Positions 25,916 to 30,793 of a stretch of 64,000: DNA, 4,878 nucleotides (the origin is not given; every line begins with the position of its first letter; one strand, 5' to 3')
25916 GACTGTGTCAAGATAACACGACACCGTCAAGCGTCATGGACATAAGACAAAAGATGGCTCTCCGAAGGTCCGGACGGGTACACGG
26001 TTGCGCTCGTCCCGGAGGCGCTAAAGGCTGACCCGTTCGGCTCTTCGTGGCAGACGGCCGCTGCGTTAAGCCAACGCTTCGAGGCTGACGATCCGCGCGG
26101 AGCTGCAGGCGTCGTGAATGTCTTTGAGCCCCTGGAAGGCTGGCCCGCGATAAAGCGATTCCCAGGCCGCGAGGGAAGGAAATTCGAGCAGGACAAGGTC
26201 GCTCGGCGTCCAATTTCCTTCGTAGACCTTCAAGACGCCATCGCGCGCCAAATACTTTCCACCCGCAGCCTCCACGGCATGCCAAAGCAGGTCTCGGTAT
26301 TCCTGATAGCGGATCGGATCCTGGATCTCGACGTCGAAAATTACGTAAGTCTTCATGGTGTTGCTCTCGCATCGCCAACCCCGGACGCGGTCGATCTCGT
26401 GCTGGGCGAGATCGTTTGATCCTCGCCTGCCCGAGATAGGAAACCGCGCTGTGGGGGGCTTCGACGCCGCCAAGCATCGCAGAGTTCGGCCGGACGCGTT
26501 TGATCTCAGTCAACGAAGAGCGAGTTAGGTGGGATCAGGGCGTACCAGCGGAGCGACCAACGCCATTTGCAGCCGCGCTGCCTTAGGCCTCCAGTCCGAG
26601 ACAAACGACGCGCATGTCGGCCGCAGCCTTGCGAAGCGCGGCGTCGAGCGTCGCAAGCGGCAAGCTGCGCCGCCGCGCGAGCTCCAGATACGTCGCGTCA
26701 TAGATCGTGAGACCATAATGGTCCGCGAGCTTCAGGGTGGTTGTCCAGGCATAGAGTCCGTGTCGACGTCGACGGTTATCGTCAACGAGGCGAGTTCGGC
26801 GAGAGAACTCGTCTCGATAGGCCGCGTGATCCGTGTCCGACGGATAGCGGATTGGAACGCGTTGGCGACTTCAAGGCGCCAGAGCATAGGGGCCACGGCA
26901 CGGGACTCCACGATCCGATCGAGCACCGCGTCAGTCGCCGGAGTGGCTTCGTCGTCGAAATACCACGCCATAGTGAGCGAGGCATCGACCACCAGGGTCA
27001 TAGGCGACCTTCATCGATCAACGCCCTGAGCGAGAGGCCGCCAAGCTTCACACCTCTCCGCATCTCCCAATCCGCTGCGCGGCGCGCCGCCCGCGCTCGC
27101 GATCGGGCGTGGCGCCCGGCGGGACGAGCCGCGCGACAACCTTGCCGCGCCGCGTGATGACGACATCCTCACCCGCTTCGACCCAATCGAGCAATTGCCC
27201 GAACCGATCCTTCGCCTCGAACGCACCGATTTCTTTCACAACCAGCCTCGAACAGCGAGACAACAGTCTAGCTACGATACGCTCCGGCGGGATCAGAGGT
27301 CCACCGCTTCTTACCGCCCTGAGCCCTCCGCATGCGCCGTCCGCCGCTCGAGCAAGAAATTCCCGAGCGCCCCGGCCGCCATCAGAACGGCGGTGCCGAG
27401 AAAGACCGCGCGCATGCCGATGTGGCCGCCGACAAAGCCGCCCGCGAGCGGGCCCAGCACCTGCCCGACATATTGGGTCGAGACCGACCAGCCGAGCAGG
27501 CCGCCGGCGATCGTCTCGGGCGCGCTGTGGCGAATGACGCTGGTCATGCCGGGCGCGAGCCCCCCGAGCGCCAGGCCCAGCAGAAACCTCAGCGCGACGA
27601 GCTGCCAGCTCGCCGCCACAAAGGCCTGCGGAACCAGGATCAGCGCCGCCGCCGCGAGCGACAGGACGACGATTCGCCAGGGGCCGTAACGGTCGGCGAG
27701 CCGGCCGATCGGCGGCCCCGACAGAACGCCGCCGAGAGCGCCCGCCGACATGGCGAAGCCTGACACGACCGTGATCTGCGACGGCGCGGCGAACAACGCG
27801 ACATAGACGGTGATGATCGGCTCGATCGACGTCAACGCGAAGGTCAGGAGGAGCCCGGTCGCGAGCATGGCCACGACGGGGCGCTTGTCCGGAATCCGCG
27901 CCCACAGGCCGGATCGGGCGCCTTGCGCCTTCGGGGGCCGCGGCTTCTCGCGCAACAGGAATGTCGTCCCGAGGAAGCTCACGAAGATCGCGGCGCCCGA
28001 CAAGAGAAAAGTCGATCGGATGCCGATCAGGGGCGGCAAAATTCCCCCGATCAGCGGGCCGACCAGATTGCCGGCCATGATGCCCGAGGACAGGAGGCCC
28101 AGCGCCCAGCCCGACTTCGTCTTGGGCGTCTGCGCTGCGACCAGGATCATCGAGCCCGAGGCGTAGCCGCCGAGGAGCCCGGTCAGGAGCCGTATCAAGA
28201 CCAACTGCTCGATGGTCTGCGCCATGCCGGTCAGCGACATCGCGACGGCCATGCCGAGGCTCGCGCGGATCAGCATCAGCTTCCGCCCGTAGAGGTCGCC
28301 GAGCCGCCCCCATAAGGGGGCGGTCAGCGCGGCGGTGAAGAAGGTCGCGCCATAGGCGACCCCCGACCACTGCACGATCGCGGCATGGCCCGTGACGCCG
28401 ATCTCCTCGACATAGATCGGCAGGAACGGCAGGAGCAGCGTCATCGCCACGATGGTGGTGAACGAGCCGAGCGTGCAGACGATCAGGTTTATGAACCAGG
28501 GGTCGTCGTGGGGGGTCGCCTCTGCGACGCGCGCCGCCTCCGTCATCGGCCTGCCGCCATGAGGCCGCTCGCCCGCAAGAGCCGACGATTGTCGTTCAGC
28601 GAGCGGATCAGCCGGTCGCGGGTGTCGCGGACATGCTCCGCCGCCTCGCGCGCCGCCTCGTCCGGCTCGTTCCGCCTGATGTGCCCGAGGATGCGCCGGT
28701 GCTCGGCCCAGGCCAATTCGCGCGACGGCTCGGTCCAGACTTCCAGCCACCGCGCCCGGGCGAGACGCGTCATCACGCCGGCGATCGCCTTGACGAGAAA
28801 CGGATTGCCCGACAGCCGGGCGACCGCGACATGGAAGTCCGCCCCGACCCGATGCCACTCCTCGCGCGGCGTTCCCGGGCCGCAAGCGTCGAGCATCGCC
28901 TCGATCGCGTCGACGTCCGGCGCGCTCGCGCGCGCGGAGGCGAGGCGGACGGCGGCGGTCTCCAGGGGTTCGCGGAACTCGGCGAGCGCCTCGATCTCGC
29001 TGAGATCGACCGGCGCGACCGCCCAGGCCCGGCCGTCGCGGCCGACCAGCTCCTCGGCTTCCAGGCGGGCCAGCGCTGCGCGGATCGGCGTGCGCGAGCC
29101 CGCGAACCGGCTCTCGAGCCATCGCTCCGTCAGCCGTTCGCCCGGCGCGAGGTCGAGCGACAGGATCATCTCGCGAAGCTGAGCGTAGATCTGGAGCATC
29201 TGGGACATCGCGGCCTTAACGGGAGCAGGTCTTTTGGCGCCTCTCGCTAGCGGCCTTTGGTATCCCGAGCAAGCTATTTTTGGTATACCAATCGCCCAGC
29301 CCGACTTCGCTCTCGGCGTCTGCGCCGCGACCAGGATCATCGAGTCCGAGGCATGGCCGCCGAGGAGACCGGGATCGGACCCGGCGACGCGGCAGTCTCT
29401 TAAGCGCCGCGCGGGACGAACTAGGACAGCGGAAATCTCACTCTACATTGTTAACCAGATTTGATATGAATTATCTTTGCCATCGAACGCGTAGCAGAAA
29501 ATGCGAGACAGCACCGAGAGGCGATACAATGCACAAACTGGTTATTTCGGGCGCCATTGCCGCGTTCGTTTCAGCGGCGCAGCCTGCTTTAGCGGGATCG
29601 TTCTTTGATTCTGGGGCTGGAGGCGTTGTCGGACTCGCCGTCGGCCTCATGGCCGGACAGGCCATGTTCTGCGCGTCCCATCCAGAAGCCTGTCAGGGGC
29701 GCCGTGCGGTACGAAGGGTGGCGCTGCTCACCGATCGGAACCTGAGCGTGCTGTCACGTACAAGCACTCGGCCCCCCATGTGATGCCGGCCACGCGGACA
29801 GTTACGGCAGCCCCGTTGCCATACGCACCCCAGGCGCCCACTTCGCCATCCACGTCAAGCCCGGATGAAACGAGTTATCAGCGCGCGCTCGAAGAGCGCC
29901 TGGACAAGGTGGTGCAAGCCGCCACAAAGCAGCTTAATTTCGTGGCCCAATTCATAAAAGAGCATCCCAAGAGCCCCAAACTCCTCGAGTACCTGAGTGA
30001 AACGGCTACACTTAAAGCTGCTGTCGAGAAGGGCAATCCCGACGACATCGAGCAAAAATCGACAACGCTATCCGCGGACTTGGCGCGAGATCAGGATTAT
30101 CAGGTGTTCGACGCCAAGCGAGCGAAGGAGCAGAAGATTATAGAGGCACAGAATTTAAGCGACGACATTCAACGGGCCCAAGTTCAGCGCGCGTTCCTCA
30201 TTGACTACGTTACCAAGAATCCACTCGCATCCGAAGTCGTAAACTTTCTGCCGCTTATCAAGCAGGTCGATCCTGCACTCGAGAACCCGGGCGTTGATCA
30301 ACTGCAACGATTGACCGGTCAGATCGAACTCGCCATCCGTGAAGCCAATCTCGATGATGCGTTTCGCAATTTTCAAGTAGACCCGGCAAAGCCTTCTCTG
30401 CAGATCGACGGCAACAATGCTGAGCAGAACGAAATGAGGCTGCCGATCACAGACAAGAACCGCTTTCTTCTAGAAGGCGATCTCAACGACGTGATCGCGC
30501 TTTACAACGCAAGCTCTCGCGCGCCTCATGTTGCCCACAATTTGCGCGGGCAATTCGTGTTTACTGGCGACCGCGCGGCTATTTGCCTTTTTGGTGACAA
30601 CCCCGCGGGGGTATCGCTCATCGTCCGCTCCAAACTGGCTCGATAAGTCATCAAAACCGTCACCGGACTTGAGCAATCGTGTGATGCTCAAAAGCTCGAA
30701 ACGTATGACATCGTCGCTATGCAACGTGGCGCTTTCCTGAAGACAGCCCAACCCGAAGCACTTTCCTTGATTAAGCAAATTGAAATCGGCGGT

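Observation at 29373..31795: Low-GC islet with three ORFan reading frames inserted between a GntR-MFS pair and tlpA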

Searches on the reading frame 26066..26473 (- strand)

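Call 24: search_protein_families(library=pfam, proteins=[window:26066-26473:-], max_evalue=0.001)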
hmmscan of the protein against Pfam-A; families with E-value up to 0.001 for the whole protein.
window:26066-26473:- (135 aa): 1 family
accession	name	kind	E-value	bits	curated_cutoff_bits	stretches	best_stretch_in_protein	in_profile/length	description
PF07045.17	DUF1330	-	8.8e-21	74.5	23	1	41-133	1-93/94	Domain of unknown function (DUF1330)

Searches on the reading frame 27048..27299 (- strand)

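Call 24: search_protein_families(library=pfam, proteins=[window:27048-27299:-], max_evalue=0.001)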
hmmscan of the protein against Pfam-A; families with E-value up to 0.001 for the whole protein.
window:27048-27299:- (83 aa): 1 family
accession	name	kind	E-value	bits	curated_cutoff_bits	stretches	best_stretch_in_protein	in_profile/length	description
PF02604.26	PhdYeFM_antitox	-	3.7e-09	36.7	29.8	1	23-62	3-43/74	Antitoxin Phd_YefM, type II toxin-antitoxin system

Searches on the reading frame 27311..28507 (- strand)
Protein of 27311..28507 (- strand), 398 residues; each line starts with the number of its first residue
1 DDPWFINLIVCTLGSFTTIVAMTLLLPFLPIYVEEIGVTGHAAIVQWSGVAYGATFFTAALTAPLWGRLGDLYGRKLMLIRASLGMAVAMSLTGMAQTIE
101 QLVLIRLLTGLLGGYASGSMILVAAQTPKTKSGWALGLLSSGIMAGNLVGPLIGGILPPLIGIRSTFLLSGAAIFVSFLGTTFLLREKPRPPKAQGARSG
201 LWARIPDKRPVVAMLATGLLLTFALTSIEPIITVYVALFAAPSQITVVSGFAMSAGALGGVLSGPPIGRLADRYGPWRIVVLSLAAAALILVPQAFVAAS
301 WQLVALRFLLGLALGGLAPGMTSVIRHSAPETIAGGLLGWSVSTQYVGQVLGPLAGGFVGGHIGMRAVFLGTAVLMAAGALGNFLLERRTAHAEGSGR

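Call 24: search_protein_families(library=pfam, proteins=[window:27311-28507:-], max_evalue=0.001)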
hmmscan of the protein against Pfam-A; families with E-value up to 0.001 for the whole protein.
window:27311-28507:- (398 aa): 3 families
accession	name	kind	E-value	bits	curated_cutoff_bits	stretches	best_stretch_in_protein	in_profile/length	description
PF07690.21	MFS_1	-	8.8e-58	196.3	33.4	2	12-292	2-283/347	Major Facilitator Superfamily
PF00083.30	Sugar_tr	-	3.1e-11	43.3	22.3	2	45-155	45-159/452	Sugar (and other) transporter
PF12832.13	MFS_1_like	-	1.1e-10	41.5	25.2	2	199-370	203-372/373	MFS_1 like family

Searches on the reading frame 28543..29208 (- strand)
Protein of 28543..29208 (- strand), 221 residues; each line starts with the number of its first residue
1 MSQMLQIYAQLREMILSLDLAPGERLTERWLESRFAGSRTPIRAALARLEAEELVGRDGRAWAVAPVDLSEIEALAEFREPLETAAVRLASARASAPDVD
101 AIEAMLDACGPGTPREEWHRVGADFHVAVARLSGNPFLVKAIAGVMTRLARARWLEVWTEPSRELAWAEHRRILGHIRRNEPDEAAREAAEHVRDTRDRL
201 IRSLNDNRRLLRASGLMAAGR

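Call 24: search_protein_families(library=pfam, proteins=[window:28543-29208:-], max_evalue=0.001)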
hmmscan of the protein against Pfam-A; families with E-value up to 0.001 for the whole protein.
window:28543-29208:- (221 aa): 2 families
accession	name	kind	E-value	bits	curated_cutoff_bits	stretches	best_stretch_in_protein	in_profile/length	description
PF07729.17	FCD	-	6.1e-23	82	24.3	1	75-194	2-124/125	FCD domain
PF00392.27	GntR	-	3.7e-17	62.2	27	1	5-60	3-59/64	Bacterial regulatory proteins, gntR family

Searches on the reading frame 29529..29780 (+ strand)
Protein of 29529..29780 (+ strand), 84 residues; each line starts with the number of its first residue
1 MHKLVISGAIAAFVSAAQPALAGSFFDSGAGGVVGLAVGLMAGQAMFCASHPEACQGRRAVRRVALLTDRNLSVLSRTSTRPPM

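Call 5: search_protein_families(library=pfam, proteins=[window:29529-29780:+], max_evalue=1)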
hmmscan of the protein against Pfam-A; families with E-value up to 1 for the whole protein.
window:29529-29780:+ (84 aa): 0 families

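Call 8: search_protein_families(library=ncbifam, proteins=[window:29529-29780:+], max_evalue=1)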
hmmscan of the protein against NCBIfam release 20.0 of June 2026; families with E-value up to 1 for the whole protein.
window:29529-29780:+ (84 aa): 0 families

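Call 38: find_homologous_proteins(query=window:29529-29780:+, max_evalue=0.01)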
Query window:29529-29780:+: 9 candidates shared short words with the query, none scored E <= 0.01.
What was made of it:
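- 29529..29783 (+): ORF1, 84 codons: a signal-peptide-like N-terminus (MHK / hydrophobic core / ALA-G) followed by a Gly-rich hydrophobic stretch. Probably the 5' end of the same gene. No homologue among 5.8 billion proteins (call 38).
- On Multi-gene cassette or operon: ORF1 has no homologue (call 38).
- Tried and rejected: A 5.8-billion-protein search found no homologue (call 38).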

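Call 61: search_protein_families(library=padloc, proteins=[window:29529-29780:+], max_evalue=0.1)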
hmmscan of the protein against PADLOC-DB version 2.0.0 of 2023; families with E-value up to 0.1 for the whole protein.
window:29529-29780:+ (84 aa): 0 families
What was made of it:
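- On Known anti-phage defence systems (PADLOC-DB): 0 families for the window pieces and for four homologues (call 61).
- Tried and rejected: Defence-system membership: PADLOC is negative (call 61).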

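Call 62: search_protein_families(library=phrogs, proteins=[window:29529-29780:+], max_evalue=0.1)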
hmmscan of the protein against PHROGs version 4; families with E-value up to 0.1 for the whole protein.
window:29529-29780:+ (84 aa): 0 families
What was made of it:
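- Checked: 'No Pfam-type motif' is correct: Pfam, NCBIfam, PADLOC and PHROGs give nothing meaningful (calls 5, 8, 61, 62).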

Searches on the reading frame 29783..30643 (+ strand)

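Call 5: search_protein_families(library=pfam, proteins=[window:29783-30643:+], max_evalue=1)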
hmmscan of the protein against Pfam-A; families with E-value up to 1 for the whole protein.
window:29783-30643:+ (287 aa): 2 families
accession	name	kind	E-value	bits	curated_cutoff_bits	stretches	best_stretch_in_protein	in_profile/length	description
PF01374.23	Glyco_hydro_46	-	0.083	13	27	0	141-200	49-101/210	Glycosyl hydrolase family 46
PF12199.13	efb-c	-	0.37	11.3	27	1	110-132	2-24/65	Extracellular fibrinogen binding protein C terminal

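Call 8: search_protein_families(library=ncbifam, proteins=[window:29783-30643:+], max_evalue=1)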
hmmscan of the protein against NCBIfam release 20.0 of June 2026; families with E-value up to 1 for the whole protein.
window:29783-30643:+ (287 aa): 1 family
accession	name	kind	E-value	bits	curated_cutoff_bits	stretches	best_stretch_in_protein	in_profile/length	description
NF047950.2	ATportTamA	equivalog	0.11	11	625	1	27-123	41-133/569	autotransporter assembly complex protein TamA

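Call 61: search_protein_families(library=padloc, proteins=[window:29783-30643:+], max_evalue=0.1)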
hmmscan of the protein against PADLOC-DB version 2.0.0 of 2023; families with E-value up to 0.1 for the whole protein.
window:29783-30643:+ (287 aa): 0 families

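Call 62: search_protein_families(library=phrogs, proteins=[window:29783-30643:+], max_evalue=0.1)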
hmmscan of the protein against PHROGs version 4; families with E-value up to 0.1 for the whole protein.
window:29783-30643:+ (287 aa): 1 family
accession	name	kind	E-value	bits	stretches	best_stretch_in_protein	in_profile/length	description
phrog_19063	-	unknown function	0.088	13.5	0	171-187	26-42/49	-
